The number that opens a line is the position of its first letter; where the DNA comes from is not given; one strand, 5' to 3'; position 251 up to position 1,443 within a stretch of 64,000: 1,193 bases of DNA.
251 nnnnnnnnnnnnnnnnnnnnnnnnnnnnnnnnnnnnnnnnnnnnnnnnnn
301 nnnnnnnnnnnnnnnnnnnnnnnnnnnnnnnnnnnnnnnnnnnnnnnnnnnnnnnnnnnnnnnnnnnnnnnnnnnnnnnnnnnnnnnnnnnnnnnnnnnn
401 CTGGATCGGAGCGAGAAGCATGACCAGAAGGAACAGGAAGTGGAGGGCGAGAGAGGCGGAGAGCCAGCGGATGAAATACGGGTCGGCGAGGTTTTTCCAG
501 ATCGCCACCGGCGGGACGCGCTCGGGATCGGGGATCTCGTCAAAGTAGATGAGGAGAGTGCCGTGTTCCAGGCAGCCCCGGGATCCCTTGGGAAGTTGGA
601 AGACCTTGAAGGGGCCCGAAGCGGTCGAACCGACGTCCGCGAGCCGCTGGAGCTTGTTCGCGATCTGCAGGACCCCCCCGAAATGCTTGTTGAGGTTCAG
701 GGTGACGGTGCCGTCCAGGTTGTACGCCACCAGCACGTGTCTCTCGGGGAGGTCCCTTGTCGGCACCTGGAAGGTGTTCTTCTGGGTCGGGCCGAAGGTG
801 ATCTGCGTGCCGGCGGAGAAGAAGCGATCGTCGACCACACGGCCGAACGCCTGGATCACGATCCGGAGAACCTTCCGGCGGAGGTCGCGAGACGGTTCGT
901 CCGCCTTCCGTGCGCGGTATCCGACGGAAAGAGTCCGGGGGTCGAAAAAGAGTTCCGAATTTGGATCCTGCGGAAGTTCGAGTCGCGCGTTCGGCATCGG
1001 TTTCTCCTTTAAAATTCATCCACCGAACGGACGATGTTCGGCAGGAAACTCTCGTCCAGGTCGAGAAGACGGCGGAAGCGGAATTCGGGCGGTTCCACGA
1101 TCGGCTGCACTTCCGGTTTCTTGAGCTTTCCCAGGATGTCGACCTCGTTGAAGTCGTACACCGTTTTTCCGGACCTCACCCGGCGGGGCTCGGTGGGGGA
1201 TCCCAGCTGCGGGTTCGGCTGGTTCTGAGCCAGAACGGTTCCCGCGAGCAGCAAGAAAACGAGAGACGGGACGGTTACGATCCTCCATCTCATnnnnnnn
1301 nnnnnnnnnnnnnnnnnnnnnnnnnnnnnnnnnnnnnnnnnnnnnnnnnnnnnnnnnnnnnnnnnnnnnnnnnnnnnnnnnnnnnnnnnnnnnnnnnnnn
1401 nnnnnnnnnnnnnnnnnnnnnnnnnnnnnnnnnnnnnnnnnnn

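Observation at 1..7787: Glt/Nfs-like envelope-spanning TPR operon at the left edge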

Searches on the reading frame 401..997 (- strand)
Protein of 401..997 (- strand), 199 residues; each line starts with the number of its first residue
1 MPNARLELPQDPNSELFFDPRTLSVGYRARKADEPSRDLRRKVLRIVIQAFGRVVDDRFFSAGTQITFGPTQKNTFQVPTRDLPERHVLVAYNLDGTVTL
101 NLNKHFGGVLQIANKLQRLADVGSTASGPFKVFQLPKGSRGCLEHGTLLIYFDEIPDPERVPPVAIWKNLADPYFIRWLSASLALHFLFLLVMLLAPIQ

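Call 49: find_related_loci(query=A1, collection=genome_contigs, flank=10000)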
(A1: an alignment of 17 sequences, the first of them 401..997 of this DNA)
Query A1 (199 aa) in genome_contigs; peptide patterns used: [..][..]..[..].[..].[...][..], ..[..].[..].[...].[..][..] (x = any residue, [..] = any of these).
71 stretches matched a pattern; 6 encode a relative of the query (tblastn E <= 1e-3); 6 distinct loci.
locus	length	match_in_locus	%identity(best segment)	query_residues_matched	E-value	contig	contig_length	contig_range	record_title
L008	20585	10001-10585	53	1-197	5e-69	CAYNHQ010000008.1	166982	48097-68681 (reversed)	MAG TPA_asm: uncultured bacterium isolate binchicken_co185_186 genome assembly, contig: NODE_98_length_166982_cov_9.7280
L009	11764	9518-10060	52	1-180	3e-65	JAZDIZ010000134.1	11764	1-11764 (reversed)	MAG: Pseudomonadota bacterium isolate MEGAHIT-group-0.441 k141_15590445, whole genome shotgun sequence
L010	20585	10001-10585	42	1-197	1e-55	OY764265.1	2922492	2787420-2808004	MAG: Bdellovibrionota bacterium isolate efddfb02-ff0c-4ac5-ae96-c61d995422a3 genome assembly, chromosome: 1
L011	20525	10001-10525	46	5-178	5e-50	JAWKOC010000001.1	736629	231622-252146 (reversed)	MAG: Bdellovibrionota bacterium isolate ABC1.69 ABC1.69.fa-1, whole genome shotgun sequence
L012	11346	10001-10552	39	1-184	3e-40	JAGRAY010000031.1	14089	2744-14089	MAG: Bdellovibrionales bacterium isolate HKST-UBA30 NODE_31_length_14089_cov_3.161504, whole genome shotgun sequence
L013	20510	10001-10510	39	6-178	1e-39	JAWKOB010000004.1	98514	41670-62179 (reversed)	MAG: Bdellovibrionota bacterium isolate ABC1.34 ABC1.34.fa-4, whole genome shotgun sequence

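Call 52: predict_structure(alignment_id=A1)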
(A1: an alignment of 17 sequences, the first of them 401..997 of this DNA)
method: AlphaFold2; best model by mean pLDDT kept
length: 199 residues; sequences in the alignment: 17
mean_pLDDT: 83.2   pTM: 0.69
mean pLDDT of the five models: 83.2, 82.9, 82.6, 80.6, 79.6
residues with pLDDT >= 90: 85; 70-90: 83; 50-70: 24; < 50: 7
segments of 3 or more residues with pLDDT < 50: 162-165
pLDDT, mean of each block of 10 residues (from residue 1): 68 87 86 58 90 87 87 71 82 94 92 90 88 93 91 83 52 84 96 85
secondary structure, 60 per line:
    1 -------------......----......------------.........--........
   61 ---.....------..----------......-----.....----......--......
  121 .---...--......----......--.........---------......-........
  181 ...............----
elements in order: E14-19 E24-29 E42-50 E53-60 E64-68 E87-92 E98-102 E107-112 E115-118 E125-127 E130-135 E140-145 E148-156 H166-171 H173-195

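Call 54: fold_search(model_id=the predicted structure, library=pdb)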
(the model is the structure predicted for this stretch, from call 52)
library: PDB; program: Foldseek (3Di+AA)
matches with E <= 10: 481; with E <= 0.001: 0
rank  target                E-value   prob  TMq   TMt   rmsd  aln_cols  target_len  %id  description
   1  5oen_A                1.7e-02  0.99  0.37  0.43   7.8       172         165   11  Crystal Structure of STAT2 in complex with IRF9 (released 2018-01-24)
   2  7dvq_X                1.9e-02  0.92  0.30  0.36  11.1       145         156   11  Cryo-EM Structure of the Activated Human Minor Spliceosome (minor Bact Complex) (released 2021-03-31)
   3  4h87_A                2.2e-02  0.90  0.26  0.38   9.0       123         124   12  Crystal structure of a FHA domain of kanadaptin (SLC4A1AP) from Homo sapiens at 1.55 A resolution (released 2012-10-10)
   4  5oem                  2.9e-02  0.99  0.36  0.37   8.1       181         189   11  Crystal Structure of Interferon Regulatory Factor 9 IAD Domain (released 2018-01-24)
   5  8i0p_X                3.0e-02  0.75  0.27  0.33  11.3       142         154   12  The cryo-EM structure of human pre-Bact complex (released 2024-07-31)
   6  3vpy                  3.2e-02  0.80  0.29  0.37  12.5       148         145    8  Crystal structure of Arabidopsis DDL FHA domain (released 2013-02-06)
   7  4h87_B                3.7e-02  0.91  0.28  0.41   9.7       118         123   13  Crystal structure of a FHA domain of kanadaptin (SLC4A1AP) from Homo sapiens at 1.55 A resolution (released 2012-10-10)
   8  3gqs_B                4.6e-02  0.99  0.32  0.56   7.2       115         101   12  Crystal structure of the FHA domain of CT664 protein from Chlamydia trachomatis (released 2009-04-07)
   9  2lc1_MODEL_1_A        7.9e-02  0.99  0.34  0.61   4.9       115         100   16  Rv0020c_FHA Structure (released 2011-11-02)
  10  2csw_MODEL_1_A        7.9e-02  0.80  0.30  0.38   7.1       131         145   14  Solution structure of the FHA domain of human ubiquitin ligase protein RNF8 (released 2005-11-23)
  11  6ff7_0                8.8e-02  0.54  0.26  0.31  11.4       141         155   11  human Bact spliceosome core structure (released 2019-03-13)
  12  3unn_A                1.0e-01  0.97  0.36  0.59   5.6       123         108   14  Monomeric structure of the human MDC1 FHA domain in complex with an MDC1 phospho-T4 peptide (released 2012-01-25)
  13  2jpe_MODEL_1_A        1.0e-01  0.60  0.25  0.35   9.0       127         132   16  FHA domain of NIPP1 (released 2007-05-15)
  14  2pie_A                1.3e-01  0.82  0.32  0.44   6.9       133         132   17  Crystal structure of the FHA domain of RNF8 in complex with its optimal phosphopeptide (released 2007-12-11)
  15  6l9u                  1.3e-01  0.54  0.28  0.37   9.0       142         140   14  Crystal structure of mouse TIFA (released 2020-04-01)
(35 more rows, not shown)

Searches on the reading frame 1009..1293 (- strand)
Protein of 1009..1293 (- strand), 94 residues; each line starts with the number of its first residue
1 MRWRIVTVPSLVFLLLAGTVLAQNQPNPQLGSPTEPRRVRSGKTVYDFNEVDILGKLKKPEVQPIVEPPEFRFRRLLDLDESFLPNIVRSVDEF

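Call 9: search_protein_families(library=pfam, proteins=[window:1009-1293:-], max_evalue=0.01)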
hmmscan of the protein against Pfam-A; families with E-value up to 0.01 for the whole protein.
window:1009-1293:- (94 aa): 0 families

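Call 10: search_protein_families(library=ncbifam, proteins=[window:1009-1293:-], max_evalue=0.01)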
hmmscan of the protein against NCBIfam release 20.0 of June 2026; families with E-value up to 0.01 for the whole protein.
window:1009-1293:- (94 aa): 1 family
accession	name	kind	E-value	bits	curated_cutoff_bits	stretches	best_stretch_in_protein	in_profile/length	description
NF033764.1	gliding_CglF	equivalog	8.1e-06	25.8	90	1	11-93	6-87/88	adventurous gliding motility protein CglF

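Call 11: find_encoding_contigs(protein=window:1009-1293:-, flank=10000, max_places=6)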
Protein window:1009-1293:- (94 aa): no gene with exactly this product is on record in the collection.
